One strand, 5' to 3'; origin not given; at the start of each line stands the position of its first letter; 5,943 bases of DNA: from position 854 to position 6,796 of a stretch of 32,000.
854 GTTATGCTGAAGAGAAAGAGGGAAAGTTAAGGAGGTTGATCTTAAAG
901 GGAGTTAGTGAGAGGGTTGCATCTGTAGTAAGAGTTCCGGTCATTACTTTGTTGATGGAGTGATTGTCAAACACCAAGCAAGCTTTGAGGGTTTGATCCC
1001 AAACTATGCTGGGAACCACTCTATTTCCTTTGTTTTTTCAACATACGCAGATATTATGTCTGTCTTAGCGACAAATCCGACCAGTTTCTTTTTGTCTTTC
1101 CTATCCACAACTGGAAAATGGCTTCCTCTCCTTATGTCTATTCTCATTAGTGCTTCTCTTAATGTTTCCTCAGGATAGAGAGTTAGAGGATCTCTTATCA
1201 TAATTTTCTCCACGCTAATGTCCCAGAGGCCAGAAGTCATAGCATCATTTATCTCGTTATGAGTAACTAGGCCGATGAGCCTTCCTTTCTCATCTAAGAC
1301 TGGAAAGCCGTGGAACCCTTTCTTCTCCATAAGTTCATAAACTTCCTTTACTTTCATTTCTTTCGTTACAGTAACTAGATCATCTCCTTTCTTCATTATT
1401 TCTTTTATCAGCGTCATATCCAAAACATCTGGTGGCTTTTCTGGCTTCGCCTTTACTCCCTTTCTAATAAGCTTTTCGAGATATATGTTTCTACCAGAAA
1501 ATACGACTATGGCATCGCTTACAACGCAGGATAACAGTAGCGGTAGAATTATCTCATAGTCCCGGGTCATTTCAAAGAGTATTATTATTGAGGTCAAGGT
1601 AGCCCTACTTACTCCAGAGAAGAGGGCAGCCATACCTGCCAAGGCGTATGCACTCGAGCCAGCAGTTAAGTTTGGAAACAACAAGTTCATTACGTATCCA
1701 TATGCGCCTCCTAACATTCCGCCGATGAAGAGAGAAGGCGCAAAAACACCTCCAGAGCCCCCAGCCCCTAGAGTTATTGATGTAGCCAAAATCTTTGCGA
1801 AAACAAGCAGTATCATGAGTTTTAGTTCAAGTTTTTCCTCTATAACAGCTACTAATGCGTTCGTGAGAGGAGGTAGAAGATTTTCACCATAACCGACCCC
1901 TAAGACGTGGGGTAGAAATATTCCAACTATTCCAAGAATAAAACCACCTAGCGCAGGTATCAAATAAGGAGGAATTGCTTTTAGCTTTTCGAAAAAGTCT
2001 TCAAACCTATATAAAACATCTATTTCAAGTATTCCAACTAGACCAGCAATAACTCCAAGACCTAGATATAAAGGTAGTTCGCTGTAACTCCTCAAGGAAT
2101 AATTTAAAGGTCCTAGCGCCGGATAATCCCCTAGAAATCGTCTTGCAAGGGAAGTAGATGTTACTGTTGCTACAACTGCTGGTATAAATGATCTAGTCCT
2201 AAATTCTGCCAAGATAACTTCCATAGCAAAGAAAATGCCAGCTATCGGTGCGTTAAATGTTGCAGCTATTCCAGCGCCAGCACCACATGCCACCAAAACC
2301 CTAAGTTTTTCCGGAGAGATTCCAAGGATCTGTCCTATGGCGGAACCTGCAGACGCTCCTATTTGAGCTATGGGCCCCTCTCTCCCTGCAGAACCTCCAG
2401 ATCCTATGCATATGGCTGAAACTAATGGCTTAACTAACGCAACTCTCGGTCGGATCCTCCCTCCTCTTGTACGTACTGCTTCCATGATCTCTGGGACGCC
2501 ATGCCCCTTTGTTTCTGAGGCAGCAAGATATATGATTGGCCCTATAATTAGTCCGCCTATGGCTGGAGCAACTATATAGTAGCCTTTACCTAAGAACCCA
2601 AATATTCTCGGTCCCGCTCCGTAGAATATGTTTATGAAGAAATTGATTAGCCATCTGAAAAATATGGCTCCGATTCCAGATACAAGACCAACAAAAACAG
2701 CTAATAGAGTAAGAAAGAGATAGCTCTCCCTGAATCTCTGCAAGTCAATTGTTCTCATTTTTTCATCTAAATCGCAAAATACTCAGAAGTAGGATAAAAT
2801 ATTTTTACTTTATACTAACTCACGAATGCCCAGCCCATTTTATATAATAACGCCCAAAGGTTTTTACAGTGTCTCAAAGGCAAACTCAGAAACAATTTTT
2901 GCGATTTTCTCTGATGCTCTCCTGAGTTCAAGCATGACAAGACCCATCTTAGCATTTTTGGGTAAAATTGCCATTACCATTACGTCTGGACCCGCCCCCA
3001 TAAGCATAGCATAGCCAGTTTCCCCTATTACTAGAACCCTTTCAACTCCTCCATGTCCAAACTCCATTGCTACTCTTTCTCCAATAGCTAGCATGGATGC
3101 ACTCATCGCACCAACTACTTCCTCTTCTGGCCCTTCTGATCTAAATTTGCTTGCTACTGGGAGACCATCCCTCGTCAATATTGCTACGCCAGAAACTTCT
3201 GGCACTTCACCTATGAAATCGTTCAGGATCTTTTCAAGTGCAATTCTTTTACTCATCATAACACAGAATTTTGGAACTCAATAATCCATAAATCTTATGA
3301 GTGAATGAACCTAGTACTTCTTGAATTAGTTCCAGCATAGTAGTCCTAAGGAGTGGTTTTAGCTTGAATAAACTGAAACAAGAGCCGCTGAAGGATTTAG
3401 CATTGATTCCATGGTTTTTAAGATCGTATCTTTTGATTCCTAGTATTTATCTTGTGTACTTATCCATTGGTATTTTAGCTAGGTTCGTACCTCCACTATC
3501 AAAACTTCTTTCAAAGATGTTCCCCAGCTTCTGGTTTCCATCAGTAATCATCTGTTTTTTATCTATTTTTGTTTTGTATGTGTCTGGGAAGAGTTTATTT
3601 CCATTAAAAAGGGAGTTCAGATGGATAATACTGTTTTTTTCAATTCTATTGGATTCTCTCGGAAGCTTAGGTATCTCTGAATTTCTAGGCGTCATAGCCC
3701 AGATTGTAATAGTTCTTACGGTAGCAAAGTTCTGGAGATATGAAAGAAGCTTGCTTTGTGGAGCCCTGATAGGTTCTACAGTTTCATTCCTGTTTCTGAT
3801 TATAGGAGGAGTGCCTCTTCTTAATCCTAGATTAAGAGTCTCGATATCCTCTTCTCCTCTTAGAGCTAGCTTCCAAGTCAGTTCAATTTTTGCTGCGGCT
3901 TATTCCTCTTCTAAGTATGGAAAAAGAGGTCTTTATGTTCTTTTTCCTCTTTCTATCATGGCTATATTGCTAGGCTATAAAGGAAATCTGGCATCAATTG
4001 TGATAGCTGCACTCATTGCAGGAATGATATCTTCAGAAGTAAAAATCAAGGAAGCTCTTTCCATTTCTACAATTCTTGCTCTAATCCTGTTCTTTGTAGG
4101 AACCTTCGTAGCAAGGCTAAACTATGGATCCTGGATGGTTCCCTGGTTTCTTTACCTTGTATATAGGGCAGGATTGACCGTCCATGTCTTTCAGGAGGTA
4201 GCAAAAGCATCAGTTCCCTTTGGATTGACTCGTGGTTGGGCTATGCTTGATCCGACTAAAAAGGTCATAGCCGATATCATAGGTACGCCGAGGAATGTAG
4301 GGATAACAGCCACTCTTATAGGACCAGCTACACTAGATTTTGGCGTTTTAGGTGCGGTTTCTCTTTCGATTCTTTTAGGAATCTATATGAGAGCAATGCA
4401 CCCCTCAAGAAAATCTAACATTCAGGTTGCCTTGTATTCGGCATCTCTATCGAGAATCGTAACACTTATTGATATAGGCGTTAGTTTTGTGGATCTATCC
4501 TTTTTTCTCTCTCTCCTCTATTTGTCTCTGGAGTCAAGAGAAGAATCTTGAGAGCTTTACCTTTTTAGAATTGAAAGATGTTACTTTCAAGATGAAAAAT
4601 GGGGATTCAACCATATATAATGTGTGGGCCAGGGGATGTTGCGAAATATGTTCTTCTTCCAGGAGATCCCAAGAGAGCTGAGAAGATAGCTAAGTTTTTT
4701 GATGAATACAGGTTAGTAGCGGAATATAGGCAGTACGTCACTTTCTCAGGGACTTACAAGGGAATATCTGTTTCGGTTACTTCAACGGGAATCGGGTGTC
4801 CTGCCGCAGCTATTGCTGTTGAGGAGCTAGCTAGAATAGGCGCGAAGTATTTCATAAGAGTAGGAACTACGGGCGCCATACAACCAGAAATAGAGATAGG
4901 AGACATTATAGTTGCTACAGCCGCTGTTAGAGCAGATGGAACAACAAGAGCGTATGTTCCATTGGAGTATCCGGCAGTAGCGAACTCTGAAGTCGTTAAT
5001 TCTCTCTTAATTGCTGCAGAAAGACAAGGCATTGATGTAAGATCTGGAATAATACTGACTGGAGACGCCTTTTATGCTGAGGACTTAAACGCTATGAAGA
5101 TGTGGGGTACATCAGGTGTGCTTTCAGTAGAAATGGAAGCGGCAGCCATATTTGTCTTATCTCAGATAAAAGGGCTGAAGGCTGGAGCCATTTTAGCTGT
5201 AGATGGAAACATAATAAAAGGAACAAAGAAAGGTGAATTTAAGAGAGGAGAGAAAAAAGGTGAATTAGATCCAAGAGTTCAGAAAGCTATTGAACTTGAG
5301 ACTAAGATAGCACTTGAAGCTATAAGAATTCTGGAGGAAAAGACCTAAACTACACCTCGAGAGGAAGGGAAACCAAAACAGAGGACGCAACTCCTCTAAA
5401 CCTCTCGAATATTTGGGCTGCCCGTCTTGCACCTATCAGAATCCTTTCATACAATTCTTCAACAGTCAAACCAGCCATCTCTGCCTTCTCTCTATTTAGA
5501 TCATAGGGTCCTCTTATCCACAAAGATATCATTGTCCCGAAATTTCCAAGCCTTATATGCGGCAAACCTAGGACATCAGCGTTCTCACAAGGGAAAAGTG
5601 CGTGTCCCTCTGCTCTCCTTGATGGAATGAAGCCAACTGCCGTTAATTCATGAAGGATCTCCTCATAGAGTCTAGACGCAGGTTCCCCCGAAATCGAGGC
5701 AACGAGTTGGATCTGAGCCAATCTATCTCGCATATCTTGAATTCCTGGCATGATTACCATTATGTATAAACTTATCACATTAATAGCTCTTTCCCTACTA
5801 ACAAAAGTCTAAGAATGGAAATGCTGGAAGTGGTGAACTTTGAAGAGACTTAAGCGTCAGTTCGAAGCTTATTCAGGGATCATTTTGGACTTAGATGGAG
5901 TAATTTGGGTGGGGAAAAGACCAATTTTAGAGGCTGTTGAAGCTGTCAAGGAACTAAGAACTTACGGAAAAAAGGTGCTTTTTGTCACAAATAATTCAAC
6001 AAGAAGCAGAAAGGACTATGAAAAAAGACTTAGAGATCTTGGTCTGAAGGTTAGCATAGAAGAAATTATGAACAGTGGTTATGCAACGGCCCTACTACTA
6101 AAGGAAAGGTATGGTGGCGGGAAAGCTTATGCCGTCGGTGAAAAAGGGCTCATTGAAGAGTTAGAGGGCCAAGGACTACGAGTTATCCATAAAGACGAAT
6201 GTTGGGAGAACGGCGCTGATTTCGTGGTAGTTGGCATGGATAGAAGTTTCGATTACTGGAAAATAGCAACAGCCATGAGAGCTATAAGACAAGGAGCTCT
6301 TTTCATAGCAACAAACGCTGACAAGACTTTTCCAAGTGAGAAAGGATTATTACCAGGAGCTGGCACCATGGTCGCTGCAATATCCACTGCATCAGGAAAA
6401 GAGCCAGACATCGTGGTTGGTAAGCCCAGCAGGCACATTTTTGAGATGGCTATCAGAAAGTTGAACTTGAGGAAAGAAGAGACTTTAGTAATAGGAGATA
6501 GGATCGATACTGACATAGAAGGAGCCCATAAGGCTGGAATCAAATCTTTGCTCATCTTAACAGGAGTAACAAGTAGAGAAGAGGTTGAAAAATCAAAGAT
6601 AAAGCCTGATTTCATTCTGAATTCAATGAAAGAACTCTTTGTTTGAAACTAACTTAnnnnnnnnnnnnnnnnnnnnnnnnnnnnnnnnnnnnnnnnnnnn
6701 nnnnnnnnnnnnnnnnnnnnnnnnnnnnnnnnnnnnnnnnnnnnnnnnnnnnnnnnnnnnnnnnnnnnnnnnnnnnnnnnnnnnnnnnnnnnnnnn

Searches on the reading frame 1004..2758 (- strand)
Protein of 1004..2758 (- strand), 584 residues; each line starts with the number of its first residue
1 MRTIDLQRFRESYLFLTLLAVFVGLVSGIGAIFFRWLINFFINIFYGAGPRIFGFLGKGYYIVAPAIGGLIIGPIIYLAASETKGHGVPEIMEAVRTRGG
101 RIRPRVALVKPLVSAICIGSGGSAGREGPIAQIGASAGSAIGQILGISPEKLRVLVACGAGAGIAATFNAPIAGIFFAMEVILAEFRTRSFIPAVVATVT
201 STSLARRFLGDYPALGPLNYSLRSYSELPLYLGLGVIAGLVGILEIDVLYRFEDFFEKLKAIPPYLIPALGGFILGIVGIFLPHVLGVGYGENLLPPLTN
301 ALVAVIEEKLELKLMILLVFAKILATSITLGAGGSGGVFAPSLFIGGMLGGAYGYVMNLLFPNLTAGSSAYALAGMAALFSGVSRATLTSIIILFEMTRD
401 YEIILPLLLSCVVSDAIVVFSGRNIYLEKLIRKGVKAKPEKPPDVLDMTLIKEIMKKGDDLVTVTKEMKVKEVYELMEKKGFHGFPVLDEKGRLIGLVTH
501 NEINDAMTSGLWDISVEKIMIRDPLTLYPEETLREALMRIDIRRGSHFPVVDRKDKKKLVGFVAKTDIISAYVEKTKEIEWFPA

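Call 31: search_protein_families(library=pfam, proteins=[window:1004-2758:-], max_evalue=0.001)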
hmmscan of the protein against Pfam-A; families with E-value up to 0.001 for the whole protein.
window:1004-2758:- (584 aa): 2 families
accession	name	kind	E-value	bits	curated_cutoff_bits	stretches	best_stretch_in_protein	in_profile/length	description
PF00654.25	Voltage_CLC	-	2.1e-102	343.3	24.8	1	68-417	1-344/346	Voltage gated chloride channel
PF00571.33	CBS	-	3.4e-25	88.6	24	2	451-507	1-55/57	CBS domain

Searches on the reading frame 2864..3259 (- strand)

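Call 31: search_protein_families(library=pfam, proteins=[window:2864-3259:-], max_evalue=0.001)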
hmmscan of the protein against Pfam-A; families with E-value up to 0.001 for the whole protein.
window:2864-3259:- (131 aa): 1 family
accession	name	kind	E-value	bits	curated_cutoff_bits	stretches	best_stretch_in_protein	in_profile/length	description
PF03259.23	Robl_LC7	-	1.6e-12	47.4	23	1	14-94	7-86/91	Roadblock/LC7 domain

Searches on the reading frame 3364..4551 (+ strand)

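Call 31: search_protein_families(library=pfam, proteins=[window:3364-4551:+], max_evalue=0.001)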
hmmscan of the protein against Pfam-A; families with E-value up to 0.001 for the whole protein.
window:3364-4551:+ (395 aa): 1 family
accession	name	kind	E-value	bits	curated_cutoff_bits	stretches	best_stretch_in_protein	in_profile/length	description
PF01901.21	O_anti_polymase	-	2.7e-27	96.4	24.2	1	59-379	5-332/335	Putative O-antigen polymerase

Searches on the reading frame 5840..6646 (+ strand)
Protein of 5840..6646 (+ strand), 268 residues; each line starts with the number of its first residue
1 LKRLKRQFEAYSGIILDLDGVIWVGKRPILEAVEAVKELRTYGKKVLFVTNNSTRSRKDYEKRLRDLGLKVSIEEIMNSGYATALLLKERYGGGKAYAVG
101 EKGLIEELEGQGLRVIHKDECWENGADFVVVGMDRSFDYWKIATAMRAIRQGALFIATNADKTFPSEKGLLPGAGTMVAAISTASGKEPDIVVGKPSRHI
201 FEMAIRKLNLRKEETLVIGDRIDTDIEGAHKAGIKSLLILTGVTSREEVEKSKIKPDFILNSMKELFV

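Call 31: search_protein_families(library=pfam, proteins=[window:5840-6646:+], max_evalue=0.001)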
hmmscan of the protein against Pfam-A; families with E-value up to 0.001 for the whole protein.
window:5840-6646:+ (268 aa): 4 families
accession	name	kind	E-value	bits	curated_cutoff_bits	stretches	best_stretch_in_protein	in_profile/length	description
PF13344.12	Hydrolase_6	-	2.1e-30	105.2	27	1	14-113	1-100/101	Haloacid dehalogenase-like hydrolase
PF13242.12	Hydrolase_like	-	1.2e-25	89.6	22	1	193-266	2-75/75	HAD-hyrolase-like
PF00702.32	Hydrolase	-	7.1e-23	82.4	26.4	1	12-233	2-191/191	haloacid dehalogenase-like hydrolase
PF13419.12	HAD_2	-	2.7e-10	41.1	23.8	1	191-238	131-177/178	Haloacid dehalogenase-like hydrolase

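Call 57: search_protein_families(library=ncbifam, proteins=[window:5840-6646:+], max_evalue=1e-10)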
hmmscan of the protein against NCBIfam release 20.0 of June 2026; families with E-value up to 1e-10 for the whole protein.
window:5840-6646:+ (268 aa): 14 families
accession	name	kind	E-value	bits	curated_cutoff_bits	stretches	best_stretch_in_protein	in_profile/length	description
NF053752.1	TK1734_fam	exception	2.5e-72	243.3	475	1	13-266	2-255/260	2-phosphoglycolate phosphatase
TIGR01457.1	HAD-SF-IIA-hyp2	hypoth_equivalog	1.4e-65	221.2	247.65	1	11-265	1-248/249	TIGR01457 family HAD-type hydrolase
TIGR01452.1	PGP_euk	subfamily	6.6e-64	216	201.95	1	13-266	4-279/279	phosphoglycolate/pyridoxal phosphate family phosphatase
TIGR01460.1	HAD-SF-IIA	subfamily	5.1e-53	180.4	100.15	1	14-242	1-246/246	HAD-IIA family hydrolase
NF007762.0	PRK10444.1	equivalog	9.2e-43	146.6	368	1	13-266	5-247/250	HAD-IIA family hydrolase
TIGR01458.1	HAD-SF-IIA-hyp3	hypoth_equivalog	1.6e-29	103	175.95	1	13-265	3-249/257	TIGR01458 family HAD-type hydrolase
TIGR01459.1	HAD-SF-IIA-hyp4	hypoth_equivalog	1.8e-24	86.5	103.75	1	9-241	6-242/242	TIGR01459 family HAD-type hydrolase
TIGR02253.1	CTE7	subfamily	2.4e-18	66.7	169.75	1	190-266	145-220/221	TIGR02253 family HAD-type hydrolase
TIGR02254.1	YjjG_YfnB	equivalog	6.1e-14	52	159.9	1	191-266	148-219/223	YjjG family noncanonical pyrimidine nucleotidase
TIGR01668.1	YqeG_hyp_ppase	hypoth_equivalog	1.7e-12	47.2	89.1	0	153-255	61-151/170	YqeG family HAD IIIA-type phosphatase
TIGR01456.1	CECR5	hypoth_equivalog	2.4e-12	46.4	139.25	0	13-122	2-115/321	TIGR01456 family HAD-type hydrolase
TIGR01662.1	HAD-SF-IIIA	subfamily_domain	1.1e-11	45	44.6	0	193-238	91-137/141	HAD-IIIA family hydrolase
TIGR02252.1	DREG-2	subfamily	4.1e-11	43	155.2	0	140-238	111-203/203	HAD hydrolase, REG-2-like, family IA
NF053830.1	RUBPPhHalo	equivalog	9.6e-11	41.7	330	0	194-266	158-230/234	ribulose-1,5-bisphosphate 5-phosphatase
